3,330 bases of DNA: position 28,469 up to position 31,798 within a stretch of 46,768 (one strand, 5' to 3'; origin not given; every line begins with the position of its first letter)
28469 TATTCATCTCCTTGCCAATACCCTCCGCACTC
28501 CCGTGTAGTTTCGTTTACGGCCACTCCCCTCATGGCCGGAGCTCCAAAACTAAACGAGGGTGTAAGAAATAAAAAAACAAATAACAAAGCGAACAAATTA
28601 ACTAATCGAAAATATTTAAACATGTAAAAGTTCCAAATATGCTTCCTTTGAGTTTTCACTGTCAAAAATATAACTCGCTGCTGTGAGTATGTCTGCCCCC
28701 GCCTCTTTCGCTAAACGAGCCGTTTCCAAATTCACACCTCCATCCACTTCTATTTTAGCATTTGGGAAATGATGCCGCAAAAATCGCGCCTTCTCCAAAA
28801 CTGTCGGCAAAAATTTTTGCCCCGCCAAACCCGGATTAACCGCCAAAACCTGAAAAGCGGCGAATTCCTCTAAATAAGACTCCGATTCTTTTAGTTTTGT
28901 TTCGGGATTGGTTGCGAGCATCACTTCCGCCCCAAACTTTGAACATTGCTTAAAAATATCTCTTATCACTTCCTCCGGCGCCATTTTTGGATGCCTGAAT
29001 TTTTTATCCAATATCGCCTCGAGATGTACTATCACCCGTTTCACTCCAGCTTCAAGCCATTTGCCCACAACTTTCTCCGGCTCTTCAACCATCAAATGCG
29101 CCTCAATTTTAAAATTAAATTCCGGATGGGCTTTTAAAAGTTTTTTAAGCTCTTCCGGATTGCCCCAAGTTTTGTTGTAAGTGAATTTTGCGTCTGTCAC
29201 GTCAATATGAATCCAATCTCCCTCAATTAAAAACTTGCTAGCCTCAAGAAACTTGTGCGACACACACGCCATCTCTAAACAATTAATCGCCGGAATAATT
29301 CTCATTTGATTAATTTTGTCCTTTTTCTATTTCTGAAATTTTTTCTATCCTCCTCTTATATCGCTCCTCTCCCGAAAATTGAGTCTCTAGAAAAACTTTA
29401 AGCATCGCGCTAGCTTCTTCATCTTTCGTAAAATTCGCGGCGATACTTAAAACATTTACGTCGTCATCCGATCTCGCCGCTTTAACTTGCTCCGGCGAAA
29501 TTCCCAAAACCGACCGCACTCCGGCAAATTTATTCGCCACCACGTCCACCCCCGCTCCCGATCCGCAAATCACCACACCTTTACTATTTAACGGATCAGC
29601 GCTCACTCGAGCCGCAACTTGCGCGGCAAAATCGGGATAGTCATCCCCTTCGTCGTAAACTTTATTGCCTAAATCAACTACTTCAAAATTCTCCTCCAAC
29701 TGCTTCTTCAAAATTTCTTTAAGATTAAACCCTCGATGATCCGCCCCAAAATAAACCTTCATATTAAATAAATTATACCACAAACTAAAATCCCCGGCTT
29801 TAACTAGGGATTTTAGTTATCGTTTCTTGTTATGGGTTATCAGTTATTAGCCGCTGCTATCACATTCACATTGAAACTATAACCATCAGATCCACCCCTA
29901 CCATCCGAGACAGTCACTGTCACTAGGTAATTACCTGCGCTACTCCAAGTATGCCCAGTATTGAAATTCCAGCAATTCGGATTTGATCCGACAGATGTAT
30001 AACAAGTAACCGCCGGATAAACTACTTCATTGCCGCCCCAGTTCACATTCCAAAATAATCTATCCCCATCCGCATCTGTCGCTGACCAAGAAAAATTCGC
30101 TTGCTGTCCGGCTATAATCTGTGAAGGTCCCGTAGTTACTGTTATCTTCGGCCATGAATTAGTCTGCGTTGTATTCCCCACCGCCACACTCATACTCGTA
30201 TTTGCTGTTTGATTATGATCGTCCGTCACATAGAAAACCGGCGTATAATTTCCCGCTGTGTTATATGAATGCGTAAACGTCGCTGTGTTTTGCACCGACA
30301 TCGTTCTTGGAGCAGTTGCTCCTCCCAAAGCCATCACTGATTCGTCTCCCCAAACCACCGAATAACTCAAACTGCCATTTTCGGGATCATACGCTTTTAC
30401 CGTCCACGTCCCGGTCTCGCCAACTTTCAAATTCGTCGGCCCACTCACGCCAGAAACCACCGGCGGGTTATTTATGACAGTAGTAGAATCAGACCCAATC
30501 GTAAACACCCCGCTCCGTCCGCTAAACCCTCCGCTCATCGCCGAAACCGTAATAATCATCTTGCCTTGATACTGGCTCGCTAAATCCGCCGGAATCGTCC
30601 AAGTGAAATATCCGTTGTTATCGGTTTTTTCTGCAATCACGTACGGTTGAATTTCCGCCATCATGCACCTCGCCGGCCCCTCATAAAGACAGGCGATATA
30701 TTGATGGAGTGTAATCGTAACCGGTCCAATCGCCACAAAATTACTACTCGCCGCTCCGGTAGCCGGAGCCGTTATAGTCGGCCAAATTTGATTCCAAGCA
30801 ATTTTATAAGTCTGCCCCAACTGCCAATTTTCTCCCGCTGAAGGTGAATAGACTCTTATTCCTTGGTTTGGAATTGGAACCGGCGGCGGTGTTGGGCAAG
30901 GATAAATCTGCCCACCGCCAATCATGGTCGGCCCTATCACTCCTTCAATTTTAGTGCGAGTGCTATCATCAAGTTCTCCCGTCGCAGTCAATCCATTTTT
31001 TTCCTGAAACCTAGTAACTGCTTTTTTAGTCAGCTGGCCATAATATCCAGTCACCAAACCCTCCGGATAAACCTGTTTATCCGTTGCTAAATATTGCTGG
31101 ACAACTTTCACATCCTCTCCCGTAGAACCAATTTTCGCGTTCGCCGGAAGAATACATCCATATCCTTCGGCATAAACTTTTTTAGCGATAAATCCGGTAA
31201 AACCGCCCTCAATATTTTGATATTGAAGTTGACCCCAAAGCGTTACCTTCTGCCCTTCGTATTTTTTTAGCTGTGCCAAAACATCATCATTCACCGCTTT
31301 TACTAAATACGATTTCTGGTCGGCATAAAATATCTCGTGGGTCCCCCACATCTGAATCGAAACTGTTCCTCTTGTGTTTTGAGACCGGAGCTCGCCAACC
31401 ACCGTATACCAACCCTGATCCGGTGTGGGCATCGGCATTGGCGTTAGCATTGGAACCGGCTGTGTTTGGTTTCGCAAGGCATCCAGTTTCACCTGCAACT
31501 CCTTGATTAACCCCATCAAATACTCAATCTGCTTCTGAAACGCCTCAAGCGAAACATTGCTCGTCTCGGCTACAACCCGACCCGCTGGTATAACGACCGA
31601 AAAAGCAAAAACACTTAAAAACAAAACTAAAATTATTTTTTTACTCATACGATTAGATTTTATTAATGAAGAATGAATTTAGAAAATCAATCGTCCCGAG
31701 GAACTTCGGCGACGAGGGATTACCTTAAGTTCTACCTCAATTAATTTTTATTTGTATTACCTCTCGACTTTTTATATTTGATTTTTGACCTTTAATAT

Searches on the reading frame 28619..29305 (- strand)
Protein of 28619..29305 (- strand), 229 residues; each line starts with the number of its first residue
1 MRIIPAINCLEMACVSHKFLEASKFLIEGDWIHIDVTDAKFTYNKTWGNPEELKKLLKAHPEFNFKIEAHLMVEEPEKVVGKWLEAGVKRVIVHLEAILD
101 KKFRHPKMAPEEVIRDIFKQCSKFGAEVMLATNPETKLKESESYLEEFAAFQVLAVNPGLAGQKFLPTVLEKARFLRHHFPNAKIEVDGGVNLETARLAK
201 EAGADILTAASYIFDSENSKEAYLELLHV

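Call 11: search_protein_families(library=pfam, proteins=[window:28619-29305:-], max_evalue=0.001)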
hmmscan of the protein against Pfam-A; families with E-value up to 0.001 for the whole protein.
window:28619-29305:- (229 aa): 1 family
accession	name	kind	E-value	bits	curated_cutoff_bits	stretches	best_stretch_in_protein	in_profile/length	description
PF00834.25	Ribul_P_3_epim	-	9.6e-37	126.7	21.1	1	28-214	25-198/198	Ribulose-phosphate 3 epimerase family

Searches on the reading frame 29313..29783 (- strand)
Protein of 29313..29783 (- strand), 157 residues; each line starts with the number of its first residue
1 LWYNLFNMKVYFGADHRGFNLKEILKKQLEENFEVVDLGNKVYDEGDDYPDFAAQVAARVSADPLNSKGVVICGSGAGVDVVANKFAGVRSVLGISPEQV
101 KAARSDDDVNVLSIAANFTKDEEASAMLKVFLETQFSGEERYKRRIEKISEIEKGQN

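Call 11: search_protein_families(library=pfam, proteins=[window:29313-29783:-], max_evalue=0.001)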
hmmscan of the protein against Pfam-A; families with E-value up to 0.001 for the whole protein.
window:29313-29783:- (157 aa): 1 family
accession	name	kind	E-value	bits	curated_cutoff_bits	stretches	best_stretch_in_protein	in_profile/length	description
PF02502.23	LacAB_rpiB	-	1.3e-38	132.5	24.7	1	10-149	1-138/138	Ribose/Galactose Isomerase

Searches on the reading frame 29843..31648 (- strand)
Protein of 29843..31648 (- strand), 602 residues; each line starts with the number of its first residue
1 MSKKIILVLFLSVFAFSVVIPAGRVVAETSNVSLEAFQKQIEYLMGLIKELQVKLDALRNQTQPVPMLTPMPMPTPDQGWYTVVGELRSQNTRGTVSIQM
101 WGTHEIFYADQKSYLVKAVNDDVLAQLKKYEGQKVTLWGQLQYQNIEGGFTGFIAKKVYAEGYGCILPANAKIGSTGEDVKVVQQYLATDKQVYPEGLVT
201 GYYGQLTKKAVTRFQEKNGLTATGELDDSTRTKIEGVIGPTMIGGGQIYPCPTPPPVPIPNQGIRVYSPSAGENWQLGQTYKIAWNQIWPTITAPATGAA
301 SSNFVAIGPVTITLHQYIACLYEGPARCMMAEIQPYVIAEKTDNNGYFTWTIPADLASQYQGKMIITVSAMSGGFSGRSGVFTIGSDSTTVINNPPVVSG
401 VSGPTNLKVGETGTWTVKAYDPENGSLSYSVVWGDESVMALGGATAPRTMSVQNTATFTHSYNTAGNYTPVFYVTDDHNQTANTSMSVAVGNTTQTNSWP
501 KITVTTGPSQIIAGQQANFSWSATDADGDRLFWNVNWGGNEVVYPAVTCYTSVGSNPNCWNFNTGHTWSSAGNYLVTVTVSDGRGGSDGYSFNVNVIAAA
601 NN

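Call 11: search_protein_families(library=pfam, proteins=[window:29843-31648:-], max_evalue=0.001)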
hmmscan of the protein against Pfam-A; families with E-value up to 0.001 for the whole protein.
window:29843-31648:- (602 aa): 3 families
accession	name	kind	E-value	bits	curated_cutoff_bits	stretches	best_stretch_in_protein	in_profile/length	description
PF01471.23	PG_binding_1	-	3.4e-14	53.2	23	1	176-233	1-56/57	Putative peptidoglycan binding domain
PF18911.6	PKD_4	-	6.2e-12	45.8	27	2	393-485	1-79/85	PKD domain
PF00801.26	PKD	-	1.5e-05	25.3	23.5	1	502-587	2-72/80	PKD domain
